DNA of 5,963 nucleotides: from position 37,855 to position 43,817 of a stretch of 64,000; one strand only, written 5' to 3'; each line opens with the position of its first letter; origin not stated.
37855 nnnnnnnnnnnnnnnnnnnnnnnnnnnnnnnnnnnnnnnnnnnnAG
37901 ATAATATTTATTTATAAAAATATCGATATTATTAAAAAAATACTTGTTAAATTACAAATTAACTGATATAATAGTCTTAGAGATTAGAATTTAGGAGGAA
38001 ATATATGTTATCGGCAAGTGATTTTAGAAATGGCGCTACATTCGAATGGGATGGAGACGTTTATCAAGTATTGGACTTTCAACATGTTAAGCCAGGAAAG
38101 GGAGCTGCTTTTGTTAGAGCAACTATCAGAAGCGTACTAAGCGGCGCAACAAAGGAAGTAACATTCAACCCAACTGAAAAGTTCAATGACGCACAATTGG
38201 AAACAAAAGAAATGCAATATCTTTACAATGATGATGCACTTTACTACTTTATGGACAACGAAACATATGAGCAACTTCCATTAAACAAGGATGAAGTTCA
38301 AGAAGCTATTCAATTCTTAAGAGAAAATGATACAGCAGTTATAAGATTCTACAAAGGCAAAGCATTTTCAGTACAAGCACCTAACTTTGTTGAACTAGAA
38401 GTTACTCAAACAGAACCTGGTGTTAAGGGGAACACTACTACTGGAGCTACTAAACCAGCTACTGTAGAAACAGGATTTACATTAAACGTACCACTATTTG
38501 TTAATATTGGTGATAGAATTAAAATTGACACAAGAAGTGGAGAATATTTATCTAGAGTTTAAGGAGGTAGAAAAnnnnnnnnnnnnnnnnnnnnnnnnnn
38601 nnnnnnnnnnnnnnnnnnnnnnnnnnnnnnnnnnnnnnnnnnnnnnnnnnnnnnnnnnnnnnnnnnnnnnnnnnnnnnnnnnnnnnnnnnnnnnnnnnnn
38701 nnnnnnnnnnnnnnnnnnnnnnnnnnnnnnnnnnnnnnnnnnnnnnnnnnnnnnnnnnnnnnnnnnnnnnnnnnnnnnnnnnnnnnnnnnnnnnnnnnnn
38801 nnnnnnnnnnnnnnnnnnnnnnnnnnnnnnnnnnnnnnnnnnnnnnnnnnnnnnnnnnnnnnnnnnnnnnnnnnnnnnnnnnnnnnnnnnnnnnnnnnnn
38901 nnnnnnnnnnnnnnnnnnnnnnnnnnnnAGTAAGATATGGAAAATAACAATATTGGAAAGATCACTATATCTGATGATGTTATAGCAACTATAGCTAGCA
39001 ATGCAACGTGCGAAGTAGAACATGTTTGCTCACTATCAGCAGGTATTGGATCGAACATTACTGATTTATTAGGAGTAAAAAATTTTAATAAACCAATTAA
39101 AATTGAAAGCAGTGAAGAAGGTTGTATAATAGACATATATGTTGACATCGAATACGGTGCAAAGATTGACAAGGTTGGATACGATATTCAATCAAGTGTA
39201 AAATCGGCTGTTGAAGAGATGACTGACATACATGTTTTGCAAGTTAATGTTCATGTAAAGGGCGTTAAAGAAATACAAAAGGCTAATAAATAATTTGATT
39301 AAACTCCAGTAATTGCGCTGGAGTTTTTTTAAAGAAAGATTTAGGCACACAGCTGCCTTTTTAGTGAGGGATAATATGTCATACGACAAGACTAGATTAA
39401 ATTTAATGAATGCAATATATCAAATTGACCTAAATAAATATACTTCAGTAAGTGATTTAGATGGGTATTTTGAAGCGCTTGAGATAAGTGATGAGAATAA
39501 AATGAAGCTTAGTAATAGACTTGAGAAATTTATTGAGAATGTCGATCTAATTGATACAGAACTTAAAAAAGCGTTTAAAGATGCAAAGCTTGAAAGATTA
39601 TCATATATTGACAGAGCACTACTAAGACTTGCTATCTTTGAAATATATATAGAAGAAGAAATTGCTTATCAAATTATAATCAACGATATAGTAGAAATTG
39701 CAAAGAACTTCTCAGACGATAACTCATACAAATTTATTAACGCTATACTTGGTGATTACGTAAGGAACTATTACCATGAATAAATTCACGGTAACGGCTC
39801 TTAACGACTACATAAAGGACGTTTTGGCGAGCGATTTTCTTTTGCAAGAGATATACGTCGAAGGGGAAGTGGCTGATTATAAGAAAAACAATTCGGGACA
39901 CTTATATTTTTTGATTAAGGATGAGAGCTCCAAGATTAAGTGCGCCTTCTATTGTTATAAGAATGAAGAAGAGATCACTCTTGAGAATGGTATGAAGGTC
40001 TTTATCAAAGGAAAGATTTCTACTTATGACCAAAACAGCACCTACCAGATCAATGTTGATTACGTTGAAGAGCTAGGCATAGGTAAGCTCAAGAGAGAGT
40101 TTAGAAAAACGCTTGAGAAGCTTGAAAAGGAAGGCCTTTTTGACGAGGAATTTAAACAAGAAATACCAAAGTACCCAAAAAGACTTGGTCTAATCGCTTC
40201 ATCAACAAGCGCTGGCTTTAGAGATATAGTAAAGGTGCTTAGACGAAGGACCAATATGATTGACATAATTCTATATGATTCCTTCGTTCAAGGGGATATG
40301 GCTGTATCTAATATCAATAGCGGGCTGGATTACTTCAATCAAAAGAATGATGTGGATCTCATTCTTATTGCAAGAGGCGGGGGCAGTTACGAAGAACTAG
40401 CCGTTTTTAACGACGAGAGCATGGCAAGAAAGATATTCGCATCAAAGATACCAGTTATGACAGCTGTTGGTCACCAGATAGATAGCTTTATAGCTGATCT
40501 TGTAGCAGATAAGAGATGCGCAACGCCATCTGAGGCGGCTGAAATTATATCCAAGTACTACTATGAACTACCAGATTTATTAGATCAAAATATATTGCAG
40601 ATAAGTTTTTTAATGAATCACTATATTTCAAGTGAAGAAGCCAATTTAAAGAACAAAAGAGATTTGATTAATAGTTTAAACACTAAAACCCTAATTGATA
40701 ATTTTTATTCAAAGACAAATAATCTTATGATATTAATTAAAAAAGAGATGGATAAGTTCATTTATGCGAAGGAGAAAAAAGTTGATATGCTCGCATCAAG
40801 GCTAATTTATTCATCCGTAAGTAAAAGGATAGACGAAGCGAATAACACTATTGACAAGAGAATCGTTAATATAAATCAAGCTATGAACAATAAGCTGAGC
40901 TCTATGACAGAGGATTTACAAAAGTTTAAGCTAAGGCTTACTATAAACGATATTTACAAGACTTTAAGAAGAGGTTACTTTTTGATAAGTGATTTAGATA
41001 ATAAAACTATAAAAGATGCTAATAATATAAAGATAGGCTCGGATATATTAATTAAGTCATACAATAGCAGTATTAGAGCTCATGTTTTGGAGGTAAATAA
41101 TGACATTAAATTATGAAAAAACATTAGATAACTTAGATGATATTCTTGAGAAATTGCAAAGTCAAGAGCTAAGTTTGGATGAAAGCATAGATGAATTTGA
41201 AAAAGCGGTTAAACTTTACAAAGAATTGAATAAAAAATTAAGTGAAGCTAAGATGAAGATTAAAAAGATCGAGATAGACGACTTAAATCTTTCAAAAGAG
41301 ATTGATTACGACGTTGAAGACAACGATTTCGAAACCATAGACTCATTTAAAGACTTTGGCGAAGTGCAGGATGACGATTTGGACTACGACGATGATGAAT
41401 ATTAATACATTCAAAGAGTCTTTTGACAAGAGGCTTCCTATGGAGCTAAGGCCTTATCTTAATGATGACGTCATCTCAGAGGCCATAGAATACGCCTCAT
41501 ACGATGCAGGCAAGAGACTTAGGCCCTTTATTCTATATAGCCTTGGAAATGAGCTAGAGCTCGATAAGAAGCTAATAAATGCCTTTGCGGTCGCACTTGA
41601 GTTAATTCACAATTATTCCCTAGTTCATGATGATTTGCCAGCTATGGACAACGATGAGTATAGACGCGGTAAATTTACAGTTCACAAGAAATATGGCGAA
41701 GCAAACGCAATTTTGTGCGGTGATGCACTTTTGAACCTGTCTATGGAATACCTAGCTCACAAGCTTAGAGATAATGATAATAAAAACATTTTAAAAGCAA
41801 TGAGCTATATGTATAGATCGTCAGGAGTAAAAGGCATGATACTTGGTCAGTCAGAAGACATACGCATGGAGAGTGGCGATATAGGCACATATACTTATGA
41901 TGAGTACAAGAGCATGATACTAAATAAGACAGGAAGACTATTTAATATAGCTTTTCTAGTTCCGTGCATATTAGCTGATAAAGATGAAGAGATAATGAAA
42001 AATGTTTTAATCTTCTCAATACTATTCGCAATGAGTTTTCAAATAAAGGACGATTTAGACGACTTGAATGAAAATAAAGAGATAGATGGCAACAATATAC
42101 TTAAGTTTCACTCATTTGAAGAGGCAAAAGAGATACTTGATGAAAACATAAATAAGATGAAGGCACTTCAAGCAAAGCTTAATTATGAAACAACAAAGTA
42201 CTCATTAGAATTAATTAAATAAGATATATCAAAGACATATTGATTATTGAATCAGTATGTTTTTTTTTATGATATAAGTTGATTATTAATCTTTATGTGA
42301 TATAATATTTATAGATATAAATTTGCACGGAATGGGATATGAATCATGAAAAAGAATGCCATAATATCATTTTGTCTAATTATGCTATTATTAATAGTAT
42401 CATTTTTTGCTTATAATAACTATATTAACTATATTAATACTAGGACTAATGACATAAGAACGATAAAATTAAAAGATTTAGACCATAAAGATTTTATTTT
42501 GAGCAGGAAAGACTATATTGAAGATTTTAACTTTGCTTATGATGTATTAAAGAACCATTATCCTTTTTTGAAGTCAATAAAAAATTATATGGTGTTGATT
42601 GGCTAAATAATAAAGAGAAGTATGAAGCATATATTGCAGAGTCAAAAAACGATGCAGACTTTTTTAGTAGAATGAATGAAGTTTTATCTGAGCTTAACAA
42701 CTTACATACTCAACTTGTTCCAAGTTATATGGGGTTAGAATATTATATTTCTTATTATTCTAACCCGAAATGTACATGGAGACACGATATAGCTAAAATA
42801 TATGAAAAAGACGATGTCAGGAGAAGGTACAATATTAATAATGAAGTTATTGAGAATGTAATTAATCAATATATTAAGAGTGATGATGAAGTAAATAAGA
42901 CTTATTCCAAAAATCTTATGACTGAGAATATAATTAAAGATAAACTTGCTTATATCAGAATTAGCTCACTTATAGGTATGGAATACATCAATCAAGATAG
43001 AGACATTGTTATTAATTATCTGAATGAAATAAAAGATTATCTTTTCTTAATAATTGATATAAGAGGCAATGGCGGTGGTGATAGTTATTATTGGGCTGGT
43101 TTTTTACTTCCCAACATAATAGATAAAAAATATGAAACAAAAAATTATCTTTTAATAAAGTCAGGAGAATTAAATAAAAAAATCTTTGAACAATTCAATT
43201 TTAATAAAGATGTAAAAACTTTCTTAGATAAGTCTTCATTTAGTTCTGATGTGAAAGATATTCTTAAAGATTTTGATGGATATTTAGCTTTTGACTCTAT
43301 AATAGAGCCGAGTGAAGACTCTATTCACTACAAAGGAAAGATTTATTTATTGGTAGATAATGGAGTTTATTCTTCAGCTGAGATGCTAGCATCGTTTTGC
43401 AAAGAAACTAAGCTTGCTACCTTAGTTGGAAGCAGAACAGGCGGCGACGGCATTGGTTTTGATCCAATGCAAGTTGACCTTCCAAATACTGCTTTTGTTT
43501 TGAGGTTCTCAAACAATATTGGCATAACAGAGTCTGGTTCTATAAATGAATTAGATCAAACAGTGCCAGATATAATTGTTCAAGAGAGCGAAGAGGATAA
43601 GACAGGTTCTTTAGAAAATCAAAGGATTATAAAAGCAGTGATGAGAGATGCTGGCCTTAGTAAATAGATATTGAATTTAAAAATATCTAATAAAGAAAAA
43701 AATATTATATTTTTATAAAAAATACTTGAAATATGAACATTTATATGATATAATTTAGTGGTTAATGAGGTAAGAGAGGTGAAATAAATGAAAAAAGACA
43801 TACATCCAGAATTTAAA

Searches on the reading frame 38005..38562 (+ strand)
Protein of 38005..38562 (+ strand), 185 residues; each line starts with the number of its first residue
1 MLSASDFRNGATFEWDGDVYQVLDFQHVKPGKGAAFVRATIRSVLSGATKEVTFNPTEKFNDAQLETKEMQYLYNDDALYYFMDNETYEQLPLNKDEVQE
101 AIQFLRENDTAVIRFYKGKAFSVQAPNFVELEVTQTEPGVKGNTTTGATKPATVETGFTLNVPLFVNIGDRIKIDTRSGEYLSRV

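Call 68: search_protein_families(library=pfam, proteins=[window:38005-38562:+], max_evalue=0.00001)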
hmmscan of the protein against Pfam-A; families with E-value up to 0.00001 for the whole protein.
window:38005-38562:+ (185 aa): 3 families
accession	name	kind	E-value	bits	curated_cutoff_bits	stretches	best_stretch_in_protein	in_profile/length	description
PF09285.17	Elong-fact-P_C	-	4.7e-28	97.1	25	1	129-184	1-56/56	Elongation factor P, C-terminal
PF08207.18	EFP_N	-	7.7e-25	87.1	23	1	3-60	1-58/58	Elongation factor P (EF-P) KOW-like domain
PF01132.26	EFP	-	1.3e-21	76.7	27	1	68-120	1-53/54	Elongation factor P (EF-P) OB domain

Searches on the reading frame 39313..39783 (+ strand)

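Call 68: search_protein_families(library=pfam, proteins=[window:39313-39783:+], max_evalue=0.00001)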
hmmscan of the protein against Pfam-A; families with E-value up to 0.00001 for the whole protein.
window:39313-39783:+ (156 aa): 1 family
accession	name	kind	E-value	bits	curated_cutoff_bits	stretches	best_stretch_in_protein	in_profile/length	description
PF01029.23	NusB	-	1.1e-23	84.5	23.1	1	26-150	2-132/133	NusB family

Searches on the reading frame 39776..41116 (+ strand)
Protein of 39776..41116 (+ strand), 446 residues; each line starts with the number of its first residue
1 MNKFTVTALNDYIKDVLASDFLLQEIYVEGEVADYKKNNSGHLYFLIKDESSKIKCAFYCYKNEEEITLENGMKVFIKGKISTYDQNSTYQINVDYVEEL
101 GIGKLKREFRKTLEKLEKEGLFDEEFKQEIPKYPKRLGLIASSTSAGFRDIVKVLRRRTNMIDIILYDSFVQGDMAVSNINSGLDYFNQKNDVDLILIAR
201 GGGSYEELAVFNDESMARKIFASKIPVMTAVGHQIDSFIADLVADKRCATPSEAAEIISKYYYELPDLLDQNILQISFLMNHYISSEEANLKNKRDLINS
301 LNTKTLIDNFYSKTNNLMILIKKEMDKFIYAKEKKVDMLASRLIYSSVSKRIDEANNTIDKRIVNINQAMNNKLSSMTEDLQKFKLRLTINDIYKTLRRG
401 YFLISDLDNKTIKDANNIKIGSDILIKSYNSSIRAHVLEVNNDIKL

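Call 66: search_protein_families(library=ncbifam, proteins=[window:39776-41116:+], max_evalue=1e-10)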
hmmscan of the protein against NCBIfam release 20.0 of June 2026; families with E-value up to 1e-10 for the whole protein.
window:39776-41116:+ (446 aa): 1 family
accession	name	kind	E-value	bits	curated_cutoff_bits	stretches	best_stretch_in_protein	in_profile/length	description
TIGR00237.1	xseA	equivalog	1.6e-115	386.4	180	2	5-326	1-322/389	exodeoxyribonuclease VII large subunit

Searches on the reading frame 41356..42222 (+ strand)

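Call 66: search_protein_families(library=ncbifam, proteins=[window:41356-42222:+], max_evalue=1e-10)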
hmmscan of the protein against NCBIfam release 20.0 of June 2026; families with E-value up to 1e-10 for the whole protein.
window:41356-42222:+ (288 aa): 14 families
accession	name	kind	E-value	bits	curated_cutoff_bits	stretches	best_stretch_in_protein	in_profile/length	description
NF045485.1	FPPsyn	subfamily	5.9e-58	196.3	275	1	18-246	3-229/288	farnesyl diphosphate synthase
NF045685.1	GGPPSynCrtE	equivalog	9.8e-43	146.2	460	1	37-247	27-235/293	geranylgeranyl diphosphate synthase CrtE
NF007877.0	PRK10581.1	equivalog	2.3e-39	135.3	321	1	32-237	25-228/299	(2E,6E)-farnesyl diphosphate synthase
NF041169.1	f2_encap_cargo4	exception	2.7e-36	125.5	450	1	47-234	45-222/334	family 2 encapsulin nanocompartment cargo protein polyprenyl transferase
NF041003.1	GGPP_syn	equivalog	3.4e-36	124.9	500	1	27-241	13-223/326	geranylgeranyl diphosphate synthase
NF040698.1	IdsA_Meth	equivalog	2.1e-32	112.7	468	1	19-242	10-227/328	short chain isoprenyl diphosphate synthase IdsA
NF045549.1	GGPPsyn_IdsB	equivalog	2.4e-24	86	475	1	50-240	63-244/346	geranylgeranyl diphosphate synthase IdsB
NF040789.2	gerfarn_diphsyn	equivalog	1.2e-23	83.9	560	1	74-242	84-244/345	geranylfarnesyl diphosphate synthase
TIGR02748.1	GerC3_HepT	equivalog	1.9e-22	79.8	456.55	1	38-241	29-219/319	heptaprenyl diphosphate synthase component II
NF040627.1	GFPS_Meth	equivalog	3.3e-19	69.4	600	1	35-275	23-244/285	geranylfarnesyl diphosphate synthase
NF008140.0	PRK10888.1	equivalog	2.5e-18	66.5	412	1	40-248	32-227/323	octaprenyl diphosphate synthase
TIGR02749.1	prenyl_cyano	equivalog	1e-17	64.1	383.2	1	39-243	31-225/322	solanesyl diphosphate synthase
NF045628.1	HxpDPsynlarge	equivalog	2.3e-17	63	500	1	36-245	19-215/311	hexaprenyl-diphosphate synthase large subunit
NF042417.1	NPPPS_Mycobact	equivalog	3.2e-14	52.7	600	1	35-245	39-236/335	nonaprenyl/(2E,6E)-farnesyl/geranylgeranyl diphosphat synthase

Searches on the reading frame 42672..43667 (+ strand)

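Call 66: search_protein_families(library=ncbifam, proteins=[window:42672-43667:+], max_evalue=1e-10)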
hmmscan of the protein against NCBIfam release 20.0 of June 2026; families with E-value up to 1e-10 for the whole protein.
window:42672-43667:+ (331 aa): 0 families

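Call 68: search_protein_families(library=pfam, proteins=[window:42672-43667:+], max_evalue=0.00001)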
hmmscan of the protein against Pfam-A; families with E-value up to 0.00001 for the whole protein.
window:42672-43667:+ (331 aa): 1 family
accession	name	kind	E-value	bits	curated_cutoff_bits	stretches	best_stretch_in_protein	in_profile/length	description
PF03572.23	Peptidase_S41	-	2.3e-21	76.5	24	1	91-303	1-165/165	Peptidase family S41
